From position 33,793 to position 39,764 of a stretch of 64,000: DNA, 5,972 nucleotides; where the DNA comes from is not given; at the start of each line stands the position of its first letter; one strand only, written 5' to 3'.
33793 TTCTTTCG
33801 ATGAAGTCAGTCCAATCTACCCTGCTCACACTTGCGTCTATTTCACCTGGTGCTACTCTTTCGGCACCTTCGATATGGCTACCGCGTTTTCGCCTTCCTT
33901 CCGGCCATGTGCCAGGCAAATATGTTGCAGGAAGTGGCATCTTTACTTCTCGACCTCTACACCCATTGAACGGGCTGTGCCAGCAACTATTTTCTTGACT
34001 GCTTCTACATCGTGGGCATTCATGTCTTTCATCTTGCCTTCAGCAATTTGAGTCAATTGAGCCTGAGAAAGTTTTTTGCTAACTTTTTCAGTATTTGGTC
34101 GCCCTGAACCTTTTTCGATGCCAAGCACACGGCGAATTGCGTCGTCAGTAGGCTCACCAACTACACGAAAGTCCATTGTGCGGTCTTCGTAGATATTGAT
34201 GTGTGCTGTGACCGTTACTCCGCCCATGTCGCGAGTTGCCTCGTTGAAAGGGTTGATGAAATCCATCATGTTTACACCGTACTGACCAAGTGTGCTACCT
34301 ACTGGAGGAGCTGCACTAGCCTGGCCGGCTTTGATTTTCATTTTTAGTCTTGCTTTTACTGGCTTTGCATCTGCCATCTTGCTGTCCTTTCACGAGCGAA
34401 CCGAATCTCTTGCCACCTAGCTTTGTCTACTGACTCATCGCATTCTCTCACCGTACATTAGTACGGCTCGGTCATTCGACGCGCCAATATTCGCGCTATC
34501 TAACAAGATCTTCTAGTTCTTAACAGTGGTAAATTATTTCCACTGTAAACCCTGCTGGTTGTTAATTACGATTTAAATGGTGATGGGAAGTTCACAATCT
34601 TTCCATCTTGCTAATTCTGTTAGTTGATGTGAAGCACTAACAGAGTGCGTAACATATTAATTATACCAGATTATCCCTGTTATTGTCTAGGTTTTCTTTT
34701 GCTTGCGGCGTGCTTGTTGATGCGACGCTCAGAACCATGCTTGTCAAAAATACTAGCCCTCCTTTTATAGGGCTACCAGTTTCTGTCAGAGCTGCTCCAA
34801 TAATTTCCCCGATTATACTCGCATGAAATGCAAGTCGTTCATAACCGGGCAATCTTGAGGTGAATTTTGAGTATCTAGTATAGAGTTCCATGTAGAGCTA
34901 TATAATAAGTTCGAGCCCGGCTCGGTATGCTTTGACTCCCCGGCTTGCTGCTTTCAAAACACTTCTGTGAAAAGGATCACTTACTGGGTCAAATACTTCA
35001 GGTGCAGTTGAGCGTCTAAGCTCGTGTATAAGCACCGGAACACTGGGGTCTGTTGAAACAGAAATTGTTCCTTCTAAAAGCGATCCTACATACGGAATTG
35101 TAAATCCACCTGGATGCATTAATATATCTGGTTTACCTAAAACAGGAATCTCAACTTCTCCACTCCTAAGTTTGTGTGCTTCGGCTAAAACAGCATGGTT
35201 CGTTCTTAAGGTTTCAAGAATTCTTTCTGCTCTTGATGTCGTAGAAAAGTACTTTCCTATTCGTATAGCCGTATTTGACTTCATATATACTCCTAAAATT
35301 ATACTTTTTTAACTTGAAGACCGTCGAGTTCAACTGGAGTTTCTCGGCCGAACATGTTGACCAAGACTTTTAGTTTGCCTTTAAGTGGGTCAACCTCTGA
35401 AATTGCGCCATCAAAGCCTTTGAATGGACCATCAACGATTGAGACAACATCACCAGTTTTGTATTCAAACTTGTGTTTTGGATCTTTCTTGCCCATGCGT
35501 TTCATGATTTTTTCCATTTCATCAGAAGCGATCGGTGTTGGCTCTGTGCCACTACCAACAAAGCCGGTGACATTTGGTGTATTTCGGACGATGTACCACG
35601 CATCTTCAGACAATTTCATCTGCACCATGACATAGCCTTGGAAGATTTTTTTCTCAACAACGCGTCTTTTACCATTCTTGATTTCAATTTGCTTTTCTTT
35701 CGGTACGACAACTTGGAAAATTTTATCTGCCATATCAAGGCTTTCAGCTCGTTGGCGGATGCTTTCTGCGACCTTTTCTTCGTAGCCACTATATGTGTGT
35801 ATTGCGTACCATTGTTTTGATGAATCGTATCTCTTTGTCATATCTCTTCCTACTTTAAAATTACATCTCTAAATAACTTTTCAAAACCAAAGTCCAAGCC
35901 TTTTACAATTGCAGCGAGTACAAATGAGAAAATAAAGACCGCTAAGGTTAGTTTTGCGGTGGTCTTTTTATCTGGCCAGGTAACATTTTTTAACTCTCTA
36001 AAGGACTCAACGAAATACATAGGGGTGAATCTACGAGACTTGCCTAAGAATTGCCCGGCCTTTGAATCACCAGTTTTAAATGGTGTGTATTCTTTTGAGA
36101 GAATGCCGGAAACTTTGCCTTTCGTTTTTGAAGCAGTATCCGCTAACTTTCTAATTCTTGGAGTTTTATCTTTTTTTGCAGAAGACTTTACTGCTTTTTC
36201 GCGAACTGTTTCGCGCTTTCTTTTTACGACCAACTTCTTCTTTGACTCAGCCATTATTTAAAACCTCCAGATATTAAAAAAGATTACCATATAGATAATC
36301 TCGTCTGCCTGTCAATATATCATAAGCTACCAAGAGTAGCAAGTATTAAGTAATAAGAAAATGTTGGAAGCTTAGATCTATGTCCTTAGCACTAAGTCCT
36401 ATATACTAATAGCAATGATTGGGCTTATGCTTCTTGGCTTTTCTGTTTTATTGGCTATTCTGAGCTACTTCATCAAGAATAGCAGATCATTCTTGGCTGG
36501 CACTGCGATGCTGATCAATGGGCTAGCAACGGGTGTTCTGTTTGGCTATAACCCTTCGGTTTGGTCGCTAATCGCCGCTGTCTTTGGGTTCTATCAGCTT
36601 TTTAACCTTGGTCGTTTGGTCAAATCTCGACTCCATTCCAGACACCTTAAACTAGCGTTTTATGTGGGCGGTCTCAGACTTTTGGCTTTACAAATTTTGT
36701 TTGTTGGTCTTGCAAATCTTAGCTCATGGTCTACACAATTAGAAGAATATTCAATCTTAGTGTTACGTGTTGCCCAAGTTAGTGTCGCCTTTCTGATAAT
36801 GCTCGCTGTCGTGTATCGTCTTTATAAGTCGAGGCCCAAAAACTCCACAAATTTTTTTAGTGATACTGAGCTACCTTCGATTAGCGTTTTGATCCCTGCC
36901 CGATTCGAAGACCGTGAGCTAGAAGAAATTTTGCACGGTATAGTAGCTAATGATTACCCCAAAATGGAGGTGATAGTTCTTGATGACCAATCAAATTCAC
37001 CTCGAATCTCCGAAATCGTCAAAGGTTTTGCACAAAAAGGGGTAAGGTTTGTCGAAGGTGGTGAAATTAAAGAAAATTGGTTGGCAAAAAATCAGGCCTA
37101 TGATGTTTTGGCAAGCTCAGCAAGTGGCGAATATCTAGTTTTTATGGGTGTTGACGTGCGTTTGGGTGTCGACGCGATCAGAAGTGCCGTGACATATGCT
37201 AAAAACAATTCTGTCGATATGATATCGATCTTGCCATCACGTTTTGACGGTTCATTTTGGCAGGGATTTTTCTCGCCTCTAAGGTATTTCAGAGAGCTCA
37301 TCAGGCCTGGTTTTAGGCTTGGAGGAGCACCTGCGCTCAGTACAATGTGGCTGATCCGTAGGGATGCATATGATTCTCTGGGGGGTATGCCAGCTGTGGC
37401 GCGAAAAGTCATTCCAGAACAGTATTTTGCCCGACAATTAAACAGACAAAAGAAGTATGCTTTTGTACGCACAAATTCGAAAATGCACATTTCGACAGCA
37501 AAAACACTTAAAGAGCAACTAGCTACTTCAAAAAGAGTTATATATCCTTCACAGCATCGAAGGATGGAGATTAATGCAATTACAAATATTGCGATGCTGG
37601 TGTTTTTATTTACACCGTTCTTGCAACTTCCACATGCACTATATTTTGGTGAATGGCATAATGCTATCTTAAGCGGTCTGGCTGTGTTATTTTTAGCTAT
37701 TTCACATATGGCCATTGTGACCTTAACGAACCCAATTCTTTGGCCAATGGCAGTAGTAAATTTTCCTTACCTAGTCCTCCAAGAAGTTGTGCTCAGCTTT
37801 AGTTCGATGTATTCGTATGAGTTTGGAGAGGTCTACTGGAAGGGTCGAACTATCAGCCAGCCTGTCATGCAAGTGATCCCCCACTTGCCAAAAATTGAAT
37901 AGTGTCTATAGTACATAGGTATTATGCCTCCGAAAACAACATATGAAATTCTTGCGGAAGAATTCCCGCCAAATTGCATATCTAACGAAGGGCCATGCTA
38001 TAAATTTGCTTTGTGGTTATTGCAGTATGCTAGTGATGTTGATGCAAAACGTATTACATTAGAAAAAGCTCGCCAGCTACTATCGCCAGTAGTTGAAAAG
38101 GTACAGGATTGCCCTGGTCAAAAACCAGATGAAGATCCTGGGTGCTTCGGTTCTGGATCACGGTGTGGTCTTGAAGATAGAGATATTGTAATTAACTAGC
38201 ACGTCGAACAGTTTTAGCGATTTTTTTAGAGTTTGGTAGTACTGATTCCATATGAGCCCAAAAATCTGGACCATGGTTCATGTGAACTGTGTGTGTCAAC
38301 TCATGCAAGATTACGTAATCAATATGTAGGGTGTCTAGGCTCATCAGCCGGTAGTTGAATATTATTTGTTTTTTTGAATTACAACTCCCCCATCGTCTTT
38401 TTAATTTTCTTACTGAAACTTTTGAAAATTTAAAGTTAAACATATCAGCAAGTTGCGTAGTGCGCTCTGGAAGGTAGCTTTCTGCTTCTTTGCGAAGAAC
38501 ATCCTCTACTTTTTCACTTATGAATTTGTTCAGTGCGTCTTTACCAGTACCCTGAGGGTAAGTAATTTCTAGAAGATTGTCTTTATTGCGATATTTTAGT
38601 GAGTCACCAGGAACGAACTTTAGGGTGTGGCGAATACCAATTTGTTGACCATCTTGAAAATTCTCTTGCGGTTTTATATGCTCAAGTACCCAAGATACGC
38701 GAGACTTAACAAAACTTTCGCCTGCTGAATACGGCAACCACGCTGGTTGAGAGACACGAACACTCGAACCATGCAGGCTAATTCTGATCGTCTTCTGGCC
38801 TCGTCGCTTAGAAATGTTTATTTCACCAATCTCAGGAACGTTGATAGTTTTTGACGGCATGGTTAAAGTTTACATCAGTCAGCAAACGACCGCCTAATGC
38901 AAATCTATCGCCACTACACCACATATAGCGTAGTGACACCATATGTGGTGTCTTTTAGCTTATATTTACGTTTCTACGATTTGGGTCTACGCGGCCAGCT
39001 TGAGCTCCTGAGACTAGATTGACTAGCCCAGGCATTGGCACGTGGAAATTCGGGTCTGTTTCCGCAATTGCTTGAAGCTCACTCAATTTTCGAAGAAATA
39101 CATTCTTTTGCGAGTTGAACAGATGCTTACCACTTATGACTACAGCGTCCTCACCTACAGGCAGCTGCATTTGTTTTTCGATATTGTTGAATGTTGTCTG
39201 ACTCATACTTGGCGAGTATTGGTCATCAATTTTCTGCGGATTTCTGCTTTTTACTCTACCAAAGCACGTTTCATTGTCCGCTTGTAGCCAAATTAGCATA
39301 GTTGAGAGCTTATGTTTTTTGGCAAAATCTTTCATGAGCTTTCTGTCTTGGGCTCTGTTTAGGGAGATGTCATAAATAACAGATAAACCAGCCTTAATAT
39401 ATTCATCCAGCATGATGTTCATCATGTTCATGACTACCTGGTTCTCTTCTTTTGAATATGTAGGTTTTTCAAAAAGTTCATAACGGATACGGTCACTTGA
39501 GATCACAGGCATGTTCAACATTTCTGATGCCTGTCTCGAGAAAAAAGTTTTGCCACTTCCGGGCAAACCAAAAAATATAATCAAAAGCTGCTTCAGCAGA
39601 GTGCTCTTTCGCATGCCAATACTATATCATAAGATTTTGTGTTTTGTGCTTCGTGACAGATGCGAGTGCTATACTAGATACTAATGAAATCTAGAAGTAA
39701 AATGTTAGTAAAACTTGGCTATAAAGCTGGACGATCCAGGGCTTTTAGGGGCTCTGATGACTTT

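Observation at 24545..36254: The secE-nusG-rplKAJL block is broken by a ~7 kb accessory insert between rplA and rplJ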

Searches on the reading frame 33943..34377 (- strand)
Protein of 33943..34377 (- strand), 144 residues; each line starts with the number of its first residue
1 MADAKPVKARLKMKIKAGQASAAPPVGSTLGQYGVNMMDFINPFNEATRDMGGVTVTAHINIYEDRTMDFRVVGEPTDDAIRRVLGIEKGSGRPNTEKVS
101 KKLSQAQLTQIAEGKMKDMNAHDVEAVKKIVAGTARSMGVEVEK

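Call 3: search_protein_families(library=pfam, proteins=[window:33943-34377:-], max_evalue=0.01)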
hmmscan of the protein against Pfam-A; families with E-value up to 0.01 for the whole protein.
window:33943-34377:- (144 aa): 2 families
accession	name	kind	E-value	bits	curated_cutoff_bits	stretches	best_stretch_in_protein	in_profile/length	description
PF03946.19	Ribosomal_L11_N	-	2.8e-21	75.5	32.9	1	12-67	2-57/58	Ribosomal protein L11, N-terminal domain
PF00298.24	Ribosomal_L11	-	2.6e-20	73.1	21.4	1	76-142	4-69/69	Ribosomal protein L11, RNA binding domain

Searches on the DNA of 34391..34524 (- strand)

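Call 77: build_rna_model(alignment_id=A7)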
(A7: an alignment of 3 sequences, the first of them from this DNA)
Model R1 built from alignment A7 (3 sequences, 136 columns); structure: RNAalifold consensus.
model positions 134; base pairs 46; branch points 0; effective number of sequences 0.9; information 0.59 bits per position. Calibrated on 0.2 Mb of random sequence (short: E-values are rough).
structure used (alignment columns):
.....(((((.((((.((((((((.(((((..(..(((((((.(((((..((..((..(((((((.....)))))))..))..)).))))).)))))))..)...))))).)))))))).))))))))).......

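Call 78: search_with_rna_model(model_id=R1, sources=[window, L001, L002, L003, L004, L005, L006, L007, L008, L009, L010, L011, L065, L088, L091, L093, L096, L097, L102, L103, L104], max_evalue=1)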
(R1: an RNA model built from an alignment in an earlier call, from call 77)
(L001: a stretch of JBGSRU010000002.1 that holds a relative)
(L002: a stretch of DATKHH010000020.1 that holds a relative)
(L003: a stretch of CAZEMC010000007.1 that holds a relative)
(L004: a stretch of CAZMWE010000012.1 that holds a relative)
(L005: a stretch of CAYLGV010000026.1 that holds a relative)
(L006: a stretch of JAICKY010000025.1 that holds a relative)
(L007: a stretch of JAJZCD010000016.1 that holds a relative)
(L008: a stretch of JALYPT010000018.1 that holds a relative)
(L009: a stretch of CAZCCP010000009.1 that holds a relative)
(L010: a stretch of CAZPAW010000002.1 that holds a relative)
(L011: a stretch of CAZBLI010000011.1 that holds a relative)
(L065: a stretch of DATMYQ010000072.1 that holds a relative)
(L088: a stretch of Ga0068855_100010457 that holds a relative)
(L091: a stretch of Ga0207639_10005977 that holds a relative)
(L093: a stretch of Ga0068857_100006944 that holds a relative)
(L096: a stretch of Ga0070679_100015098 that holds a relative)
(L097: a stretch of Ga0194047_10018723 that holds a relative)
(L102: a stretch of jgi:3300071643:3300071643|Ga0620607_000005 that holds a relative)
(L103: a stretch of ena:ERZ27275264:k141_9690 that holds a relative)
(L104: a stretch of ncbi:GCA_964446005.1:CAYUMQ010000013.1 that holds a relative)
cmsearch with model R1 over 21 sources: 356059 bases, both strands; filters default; matches with E-value up to 1: 6.
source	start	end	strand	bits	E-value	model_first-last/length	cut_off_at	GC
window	34391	34524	-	142.2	5.7e-35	1-134/134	no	0.48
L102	401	535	+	141.8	7.1e-35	1-134/134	no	0.56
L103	968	1102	+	138.8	4.4e-34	1-134/134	no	0.55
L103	10557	10690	+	72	3.3e-16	1-134/134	no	0.53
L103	10589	10656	-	26.7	0.00042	33-100/134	no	0.54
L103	979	1090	-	21.4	0.011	12-122/134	no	0.55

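Call 86: search_with_rna_model(model_id=R1, sources=[L105, L106, L107, L104, L081, L082, L083, L084, L085, L086, L087], max_evalue=1)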
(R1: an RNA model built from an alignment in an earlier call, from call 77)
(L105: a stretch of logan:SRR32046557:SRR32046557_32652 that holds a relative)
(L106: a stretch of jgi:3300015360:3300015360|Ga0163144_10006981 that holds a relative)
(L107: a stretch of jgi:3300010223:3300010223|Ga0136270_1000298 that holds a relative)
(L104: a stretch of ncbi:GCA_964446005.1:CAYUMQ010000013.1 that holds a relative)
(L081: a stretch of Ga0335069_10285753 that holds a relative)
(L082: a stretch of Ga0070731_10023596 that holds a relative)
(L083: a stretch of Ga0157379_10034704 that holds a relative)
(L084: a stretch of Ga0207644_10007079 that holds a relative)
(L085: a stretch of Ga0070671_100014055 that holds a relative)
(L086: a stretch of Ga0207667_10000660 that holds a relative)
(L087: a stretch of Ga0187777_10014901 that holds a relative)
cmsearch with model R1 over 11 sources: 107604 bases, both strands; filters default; matches with E-value up to 1: 1.
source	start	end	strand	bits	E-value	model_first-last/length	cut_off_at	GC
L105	1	128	+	15.1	0.16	7-134/134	5'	0.42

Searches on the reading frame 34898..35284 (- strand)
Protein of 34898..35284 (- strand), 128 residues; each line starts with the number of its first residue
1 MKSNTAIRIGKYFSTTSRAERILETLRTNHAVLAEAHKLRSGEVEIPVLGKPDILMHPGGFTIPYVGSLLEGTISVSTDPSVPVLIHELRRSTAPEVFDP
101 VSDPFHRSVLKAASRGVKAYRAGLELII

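Call 3: search_protein_families(library=pfam, proteins=[window:34898-35284:-], max_evalue=0.01)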
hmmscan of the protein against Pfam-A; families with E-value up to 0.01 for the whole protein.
window:34898-35284:- (128 aa): 0 families

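Call 19: search_protein_families(library=padloc, proteins=[window:34898-35284:-], max_evalue=0.01)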
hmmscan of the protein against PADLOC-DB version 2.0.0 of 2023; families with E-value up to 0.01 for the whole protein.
window:34898-35284:- (128 aa): 0 families

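Call 20: search_protein_families(library=phrogs, proteins=[window:34898-35284:-], max_evalue=0.01)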
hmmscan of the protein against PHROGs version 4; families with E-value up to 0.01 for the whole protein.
window:34898-35284:- (128 aa): 0 families

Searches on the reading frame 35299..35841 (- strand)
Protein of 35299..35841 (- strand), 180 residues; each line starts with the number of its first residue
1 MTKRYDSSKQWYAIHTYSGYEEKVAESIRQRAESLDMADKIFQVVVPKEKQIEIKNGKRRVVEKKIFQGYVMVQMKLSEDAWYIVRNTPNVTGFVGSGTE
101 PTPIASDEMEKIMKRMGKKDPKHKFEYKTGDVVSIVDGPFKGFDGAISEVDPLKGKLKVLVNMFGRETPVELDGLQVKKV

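Call 3: search_protein_families(library=pfam, proteins=[window:35299-35841:-], max_evalue=0.01)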
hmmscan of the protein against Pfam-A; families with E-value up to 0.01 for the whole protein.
window:35299-35841:- (180 aa): 3 families
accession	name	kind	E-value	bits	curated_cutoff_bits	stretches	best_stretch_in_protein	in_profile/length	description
PF02357.24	NusG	-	6.9e-30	103.9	22.2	1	9-113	1-93/93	Transcription termination factor nusG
PF00467.35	KOW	-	2.5e-05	24.4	22.3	1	130-160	2-30/32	KOW motif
PF03439.18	Spt5-NGN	-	0.0029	18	22.4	0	11-111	2-82/84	Early transcription elongation factor of RNA pol II, NGN section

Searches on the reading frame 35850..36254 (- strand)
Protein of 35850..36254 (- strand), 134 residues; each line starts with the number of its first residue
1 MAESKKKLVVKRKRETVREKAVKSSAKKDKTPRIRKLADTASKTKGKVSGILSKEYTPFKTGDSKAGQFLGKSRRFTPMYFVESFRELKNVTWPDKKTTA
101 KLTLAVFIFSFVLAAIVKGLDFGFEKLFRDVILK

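Call 3: search_protein_families(library=pfam, proteins=[window:35850-36254:-], max_evalue=0.01)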
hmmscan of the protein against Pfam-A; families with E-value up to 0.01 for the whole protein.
window:35850-36254:- (134 aa): 1 family
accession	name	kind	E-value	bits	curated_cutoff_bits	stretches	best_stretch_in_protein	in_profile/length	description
PF00584.25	SecE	-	9.6e-16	57.9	22.7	1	80-132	3-54/55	SecE/Sec61-gamma subunits of protein translocation complex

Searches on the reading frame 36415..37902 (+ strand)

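Call 18: search_protein_families(library=pfam, proteins=[window:36415-37902:+], max_evalue=0.01)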
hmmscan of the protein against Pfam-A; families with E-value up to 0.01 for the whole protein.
window:36415-37902:+ (495 aa): 2 families
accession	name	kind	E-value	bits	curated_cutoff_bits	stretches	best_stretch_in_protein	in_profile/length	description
PF00535.33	Glycos_transf_2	-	2.7e-14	53.9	23.3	1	157-322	1-167/168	Glycosyl transferase family 2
PF13641.12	Glyco_tranf_2_3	-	1e-05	26.2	27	1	154-271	1-120/230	Glycosyltransferase like family 2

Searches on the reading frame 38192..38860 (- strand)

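Call 18: search_protein_families(library=pfam, proteins=[window:38192-38860:-], max_evalue=0.01)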
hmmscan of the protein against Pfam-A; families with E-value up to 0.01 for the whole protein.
window:38192-38860:- (222 aa): 3 families
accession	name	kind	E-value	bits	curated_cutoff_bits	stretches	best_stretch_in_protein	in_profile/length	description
PF01863.23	YgjP-like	-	4e-44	151.6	26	1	23-219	1-205/207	YgjP-like, metallopeptidase domain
PF10263.15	SprT-like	-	3e-06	27.5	25.6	1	142-212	13-100/108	SprT-like family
PF08325.16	WLM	-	8.2e-05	23.2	26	1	176-207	79-110/190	WLM domain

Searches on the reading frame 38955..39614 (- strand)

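Call 18: search_protein_families(library=pfam, proteins=[window:38955-39614:-], max_evalue=0.01)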
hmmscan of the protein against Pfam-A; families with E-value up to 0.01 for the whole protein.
window:38955-39614:- (219 aa): 9 families
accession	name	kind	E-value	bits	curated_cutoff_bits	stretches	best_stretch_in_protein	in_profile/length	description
PF13671.12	AAA_33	-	5.3e-21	75.9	27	1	11-131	1-123/143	AAA domain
PF13238.12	AAA_18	-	1.5e-08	35.6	29.4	1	12-130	1-119/128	AAA domain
PF13207.12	AAA_17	-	1.6e-07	32.1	27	1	15-129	1-127/136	AAA domain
PF08433.16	KTI12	-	5.5e-06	26.5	22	1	11-133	3-129/271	Chromatin associated protein KTI12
PF06414.18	Zeta_toxin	-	1.1e-05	25.5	22.3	1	10-129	17-148/199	Zeta toxin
PF01591.24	6PF2K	-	2.3e-05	24.3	27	0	8-35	12-39/223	6-phosphofructo-2-kinase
PF01583.26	APS_kinase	-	0.00088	19.8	21.1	1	10-120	3-117/152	Adenylylsulphate kinase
PF01202.28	SKI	-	0.0039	17.8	22.1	0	18-125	1-106/159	Shikimate kinase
PF01712.25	dNK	-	0.0084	16.3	27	0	92-152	107-174/203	Deoxynucleoside kinase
